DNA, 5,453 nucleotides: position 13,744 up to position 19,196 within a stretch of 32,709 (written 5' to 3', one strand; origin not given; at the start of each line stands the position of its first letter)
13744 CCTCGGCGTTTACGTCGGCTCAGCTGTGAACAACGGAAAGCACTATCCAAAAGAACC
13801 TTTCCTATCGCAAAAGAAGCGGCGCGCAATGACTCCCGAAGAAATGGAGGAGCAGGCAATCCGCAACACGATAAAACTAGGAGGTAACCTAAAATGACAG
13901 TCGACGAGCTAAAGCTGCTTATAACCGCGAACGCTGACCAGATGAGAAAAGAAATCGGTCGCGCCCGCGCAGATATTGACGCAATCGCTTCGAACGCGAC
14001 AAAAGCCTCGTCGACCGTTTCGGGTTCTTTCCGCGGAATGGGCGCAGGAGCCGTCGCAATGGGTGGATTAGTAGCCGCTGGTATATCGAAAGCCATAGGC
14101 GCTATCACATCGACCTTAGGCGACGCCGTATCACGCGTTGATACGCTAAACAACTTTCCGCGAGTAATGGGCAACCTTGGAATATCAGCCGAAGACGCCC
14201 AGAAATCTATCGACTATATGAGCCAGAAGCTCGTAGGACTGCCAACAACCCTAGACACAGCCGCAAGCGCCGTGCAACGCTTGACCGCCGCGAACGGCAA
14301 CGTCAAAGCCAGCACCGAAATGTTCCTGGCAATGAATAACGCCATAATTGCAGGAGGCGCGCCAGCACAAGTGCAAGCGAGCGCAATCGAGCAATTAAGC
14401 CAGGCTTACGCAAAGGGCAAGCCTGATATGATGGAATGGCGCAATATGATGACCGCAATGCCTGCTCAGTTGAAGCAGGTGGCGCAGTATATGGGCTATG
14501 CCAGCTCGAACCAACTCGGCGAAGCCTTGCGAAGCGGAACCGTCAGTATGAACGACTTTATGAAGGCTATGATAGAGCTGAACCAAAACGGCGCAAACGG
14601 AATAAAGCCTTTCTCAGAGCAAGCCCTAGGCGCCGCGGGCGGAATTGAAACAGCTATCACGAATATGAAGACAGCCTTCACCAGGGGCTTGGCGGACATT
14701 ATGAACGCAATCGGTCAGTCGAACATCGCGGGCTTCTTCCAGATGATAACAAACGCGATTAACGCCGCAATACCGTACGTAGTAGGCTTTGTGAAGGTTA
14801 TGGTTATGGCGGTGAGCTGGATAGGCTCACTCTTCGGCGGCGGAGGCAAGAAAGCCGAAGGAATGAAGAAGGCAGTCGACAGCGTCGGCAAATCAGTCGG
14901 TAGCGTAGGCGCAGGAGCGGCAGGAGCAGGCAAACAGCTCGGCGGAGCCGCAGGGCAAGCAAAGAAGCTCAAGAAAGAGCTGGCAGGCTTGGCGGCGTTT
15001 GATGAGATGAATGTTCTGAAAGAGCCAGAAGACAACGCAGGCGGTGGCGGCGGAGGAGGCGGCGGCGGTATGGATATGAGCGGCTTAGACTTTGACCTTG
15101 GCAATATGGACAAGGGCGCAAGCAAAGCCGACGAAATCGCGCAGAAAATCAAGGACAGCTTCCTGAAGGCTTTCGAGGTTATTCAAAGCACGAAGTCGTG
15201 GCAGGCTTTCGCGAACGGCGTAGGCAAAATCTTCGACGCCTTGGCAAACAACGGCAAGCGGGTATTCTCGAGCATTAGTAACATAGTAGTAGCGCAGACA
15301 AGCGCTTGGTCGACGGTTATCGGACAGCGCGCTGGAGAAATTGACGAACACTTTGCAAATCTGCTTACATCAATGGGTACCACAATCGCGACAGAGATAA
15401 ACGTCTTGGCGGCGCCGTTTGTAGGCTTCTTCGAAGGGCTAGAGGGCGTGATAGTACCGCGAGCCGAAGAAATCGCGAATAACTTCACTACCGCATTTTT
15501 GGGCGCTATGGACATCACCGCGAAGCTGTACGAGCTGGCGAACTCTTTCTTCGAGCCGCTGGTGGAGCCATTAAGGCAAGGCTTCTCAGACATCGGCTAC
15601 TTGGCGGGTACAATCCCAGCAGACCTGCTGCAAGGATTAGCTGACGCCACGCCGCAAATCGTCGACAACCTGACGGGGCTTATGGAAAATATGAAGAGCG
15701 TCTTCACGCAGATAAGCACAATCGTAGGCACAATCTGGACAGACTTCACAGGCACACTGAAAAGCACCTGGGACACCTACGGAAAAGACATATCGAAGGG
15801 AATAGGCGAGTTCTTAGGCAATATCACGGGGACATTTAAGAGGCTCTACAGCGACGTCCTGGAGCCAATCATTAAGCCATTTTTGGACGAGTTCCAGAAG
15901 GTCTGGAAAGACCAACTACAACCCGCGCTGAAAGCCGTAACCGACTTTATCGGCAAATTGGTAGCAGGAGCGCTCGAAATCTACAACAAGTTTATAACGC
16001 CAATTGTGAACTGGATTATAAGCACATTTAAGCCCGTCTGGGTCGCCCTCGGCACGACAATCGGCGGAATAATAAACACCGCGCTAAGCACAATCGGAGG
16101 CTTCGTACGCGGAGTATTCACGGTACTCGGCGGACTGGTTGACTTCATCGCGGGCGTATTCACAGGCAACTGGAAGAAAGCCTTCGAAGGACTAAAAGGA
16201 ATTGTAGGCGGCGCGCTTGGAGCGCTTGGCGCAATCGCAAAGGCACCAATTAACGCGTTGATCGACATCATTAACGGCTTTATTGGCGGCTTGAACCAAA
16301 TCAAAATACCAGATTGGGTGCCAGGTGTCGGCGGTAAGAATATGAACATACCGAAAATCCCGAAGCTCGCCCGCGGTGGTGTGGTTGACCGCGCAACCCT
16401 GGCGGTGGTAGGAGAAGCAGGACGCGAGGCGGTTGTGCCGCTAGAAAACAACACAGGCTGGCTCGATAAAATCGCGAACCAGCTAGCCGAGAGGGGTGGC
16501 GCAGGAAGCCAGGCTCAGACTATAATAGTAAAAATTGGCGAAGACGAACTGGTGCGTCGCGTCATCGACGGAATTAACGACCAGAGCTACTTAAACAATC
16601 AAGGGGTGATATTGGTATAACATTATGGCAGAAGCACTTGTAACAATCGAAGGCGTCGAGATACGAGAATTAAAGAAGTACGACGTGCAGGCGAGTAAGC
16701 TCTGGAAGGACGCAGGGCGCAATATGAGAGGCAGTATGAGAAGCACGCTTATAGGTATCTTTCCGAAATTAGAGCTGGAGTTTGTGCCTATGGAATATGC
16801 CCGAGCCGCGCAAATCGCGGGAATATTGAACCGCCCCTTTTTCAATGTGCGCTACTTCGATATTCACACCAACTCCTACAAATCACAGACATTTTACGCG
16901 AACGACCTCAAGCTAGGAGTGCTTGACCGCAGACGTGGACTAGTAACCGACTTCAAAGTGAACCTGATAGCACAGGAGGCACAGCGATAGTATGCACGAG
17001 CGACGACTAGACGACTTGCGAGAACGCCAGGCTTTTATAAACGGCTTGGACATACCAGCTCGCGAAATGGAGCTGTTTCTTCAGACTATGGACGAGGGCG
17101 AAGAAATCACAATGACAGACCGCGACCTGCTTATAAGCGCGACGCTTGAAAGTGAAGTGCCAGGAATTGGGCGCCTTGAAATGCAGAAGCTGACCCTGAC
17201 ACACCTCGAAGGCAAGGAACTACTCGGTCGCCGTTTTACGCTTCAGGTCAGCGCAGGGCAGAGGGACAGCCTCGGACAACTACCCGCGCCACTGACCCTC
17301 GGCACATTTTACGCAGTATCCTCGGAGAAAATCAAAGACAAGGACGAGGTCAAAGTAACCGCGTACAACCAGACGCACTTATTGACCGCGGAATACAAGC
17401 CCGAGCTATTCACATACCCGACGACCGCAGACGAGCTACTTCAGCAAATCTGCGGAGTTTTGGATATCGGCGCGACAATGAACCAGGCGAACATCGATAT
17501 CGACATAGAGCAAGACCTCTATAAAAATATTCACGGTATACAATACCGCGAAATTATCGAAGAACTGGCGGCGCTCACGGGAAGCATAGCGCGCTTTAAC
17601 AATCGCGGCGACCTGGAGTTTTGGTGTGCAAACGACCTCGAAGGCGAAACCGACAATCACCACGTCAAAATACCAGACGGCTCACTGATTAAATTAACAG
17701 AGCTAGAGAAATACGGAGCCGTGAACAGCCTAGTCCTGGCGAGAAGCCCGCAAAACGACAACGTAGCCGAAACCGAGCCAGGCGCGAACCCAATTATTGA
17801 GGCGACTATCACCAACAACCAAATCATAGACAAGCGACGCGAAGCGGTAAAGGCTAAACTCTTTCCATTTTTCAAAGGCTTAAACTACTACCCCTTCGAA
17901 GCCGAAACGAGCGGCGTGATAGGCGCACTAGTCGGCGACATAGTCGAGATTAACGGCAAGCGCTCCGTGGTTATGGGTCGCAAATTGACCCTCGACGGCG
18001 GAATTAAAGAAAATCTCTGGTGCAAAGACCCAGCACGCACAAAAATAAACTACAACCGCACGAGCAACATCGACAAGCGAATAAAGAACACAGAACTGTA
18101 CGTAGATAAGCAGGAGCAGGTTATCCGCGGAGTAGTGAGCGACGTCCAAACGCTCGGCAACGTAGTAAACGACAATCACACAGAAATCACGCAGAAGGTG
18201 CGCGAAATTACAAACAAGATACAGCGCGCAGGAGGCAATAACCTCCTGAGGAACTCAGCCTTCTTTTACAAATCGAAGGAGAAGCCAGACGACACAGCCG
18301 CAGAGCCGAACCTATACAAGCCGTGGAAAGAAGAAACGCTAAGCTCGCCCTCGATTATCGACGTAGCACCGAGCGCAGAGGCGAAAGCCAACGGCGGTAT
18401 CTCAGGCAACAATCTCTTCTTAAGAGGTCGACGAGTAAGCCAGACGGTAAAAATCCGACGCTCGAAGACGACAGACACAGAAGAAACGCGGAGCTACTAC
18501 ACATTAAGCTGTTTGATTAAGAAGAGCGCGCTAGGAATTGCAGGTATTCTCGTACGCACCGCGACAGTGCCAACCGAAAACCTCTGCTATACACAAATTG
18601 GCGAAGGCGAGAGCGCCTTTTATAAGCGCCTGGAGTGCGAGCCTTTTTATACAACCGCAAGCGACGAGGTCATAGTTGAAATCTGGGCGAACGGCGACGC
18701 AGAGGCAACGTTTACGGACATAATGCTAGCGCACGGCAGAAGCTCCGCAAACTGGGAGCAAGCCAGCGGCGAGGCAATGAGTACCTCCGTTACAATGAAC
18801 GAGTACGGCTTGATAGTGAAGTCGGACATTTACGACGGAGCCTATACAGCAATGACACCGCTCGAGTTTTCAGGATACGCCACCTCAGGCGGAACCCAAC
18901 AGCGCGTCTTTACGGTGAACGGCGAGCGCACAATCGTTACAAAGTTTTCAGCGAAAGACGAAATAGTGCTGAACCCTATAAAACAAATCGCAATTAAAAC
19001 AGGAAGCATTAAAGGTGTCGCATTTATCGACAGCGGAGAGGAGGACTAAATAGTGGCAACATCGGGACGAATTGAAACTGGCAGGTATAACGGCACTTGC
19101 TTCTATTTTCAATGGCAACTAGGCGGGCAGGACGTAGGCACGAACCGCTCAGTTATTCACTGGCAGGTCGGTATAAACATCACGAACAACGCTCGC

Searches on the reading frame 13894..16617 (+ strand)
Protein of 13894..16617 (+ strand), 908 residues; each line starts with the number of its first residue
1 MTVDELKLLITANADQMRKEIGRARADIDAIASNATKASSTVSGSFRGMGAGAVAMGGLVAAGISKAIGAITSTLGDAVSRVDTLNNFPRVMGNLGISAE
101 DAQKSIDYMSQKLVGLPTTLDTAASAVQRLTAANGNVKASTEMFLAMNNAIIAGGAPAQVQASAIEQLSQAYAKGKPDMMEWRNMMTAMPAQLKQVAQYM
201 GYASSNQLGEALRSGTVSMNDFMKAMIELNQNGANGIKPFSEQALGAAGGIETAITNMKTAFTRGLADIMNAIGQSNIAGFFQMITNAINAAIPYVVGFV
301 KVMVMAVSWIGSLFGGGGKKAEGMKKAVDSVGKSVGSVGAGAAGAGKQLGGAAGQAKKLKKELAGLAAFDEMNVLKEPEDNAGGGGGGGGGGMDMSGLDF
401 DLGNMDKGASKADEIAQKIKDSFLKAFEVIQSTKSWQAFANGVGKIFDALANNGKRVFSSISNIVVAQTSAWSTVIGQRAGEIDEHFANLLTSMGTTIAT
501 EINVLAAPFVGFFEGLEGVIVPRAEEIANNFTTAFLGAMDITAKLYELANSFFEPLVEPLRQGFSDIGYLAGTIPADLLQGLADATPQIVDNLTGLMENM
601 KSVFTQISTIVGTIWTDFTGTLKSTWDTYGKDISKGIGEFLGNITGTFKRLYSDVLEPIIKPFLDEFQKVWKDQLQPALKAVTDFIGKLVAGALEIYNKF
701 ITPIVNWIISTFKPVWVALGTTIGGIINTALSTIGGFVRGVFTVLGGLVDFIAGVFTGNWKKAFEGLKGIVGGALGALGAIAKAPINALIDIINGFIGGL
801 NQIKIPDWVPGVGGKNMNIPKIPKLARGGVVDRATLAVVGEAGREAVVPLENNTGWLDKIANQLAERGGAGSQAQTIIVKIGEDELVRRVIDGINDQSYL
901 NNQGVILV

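Call 62: search_protein_families(library=phrogs, proteins=[window:13894-16617:+], max_evalue=0.00001)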
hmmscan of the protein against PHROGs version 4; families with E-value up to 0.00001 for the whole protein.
window:13894-16617:+ (908 aa): 23 families
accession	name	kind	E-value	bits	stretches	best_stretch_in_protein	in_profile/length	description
phrog_1535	-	tail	1e-75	256.8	3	721-897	956-1140/1152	tail length tape measure protein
phrog_35723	-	unknown function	2.6e-67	228.6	1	26-289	165-436/1720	-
phrog_1686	-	tail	9.1e-59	200.3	1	10-317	69-372/1224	tail length tape measure protein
phrog_1204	-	tail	2.7e-46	159.1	1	27-645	146-654/1483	tail protein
phrog_7972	-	unknown function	1.1e-42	147.9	1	14-334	14-348/687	-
phrog_991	-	tail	2.6e-32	112.5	1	525-885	576-905/1966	tail length tape measure protein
phrog_167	-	tail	1.9e-29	103.1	1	13-846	312-1059/1555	tail length tape measure protein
phrog_58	-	tail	1.3e-21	77.8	1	14-871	283-1014/1544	tail length tape measure protein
phrog_4200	-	tail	1.4e-18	67.8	1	593-852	351-623/732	tail length tape measure protein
phrog_1272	-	tail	2.6e-18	66.2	1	289-829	655-1103/1606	tail length tape measure protein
phrog_5493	-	tail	9.5e-18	64.9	1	63-747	407-923/1102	tail length tape measure protein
phrog_17020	-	unknown function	7.5e-17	62.5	1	595-868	24-302/353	-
phrog_305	-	tail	4.4e-16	59.7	1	526-800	376-683/1001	tail length tape measure protein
phrog_3981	-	tail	3.8e-14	53.7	1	671-853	352-516/584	tail length tape measure protein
phrog_15478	-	tail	2.6e-13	50.5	1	685-877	219-415/456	tail length tape measure protein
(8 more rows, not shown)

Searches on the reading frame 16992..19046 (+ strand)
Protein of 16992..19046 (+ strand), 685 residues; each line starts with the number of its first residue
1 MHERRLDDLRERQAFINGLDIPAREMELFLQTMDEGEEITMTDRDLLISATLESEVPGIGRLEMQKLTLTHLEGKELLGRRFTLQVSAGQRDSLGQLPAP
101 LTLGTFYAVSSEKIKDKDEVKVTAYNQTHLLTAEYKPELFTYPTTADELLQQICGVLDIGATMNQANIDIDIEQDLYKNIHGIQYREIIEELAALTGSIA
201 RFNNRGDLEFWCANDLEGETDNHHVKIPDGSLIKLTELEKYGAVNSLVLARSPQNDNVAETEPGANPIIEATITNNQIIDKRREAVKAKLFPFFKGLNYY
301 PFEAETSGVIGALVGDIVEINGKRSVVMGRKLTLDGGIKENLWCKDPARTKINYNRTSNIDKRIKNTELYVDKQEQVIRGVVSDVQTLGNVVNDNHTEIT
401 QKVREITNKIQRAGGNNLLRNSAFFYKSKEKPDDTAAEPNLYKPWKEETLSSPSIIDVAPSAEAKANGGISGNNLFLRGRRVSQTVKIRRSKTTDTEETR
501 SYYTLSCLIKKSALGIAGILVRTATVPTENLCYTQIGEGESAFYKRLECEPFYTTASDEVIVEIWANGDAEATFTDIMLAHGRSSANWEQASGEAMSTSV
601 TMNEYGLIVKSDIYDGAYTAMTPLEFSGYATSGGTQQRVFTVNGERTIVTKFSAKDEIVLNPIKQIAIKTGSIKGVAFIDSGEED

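Call 62: search_protein_families(library=phrogs, proteins=[window:16992-19046:+], max_evalue=0.00001)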
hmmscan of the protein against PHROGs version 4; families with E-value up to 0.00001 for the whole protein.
window:16992-19046:+ (685 aa): 4 families
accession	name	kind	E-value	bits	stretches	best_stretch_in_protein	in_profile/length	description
phrog_2929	-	tail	7.5e-28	97.4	1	396-681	1663-1937/1939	tail fiber protein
phrog_6613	-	tail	8.3e-26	91.2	1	552-680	1124-1257/1260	tail protein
phrog_33923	-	unknown function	2.2e-17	62.3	1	540-684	1997-2143/2146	-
phrog_6616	-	tail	4.4e-13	49.1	1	102-359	105-354/991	tail protein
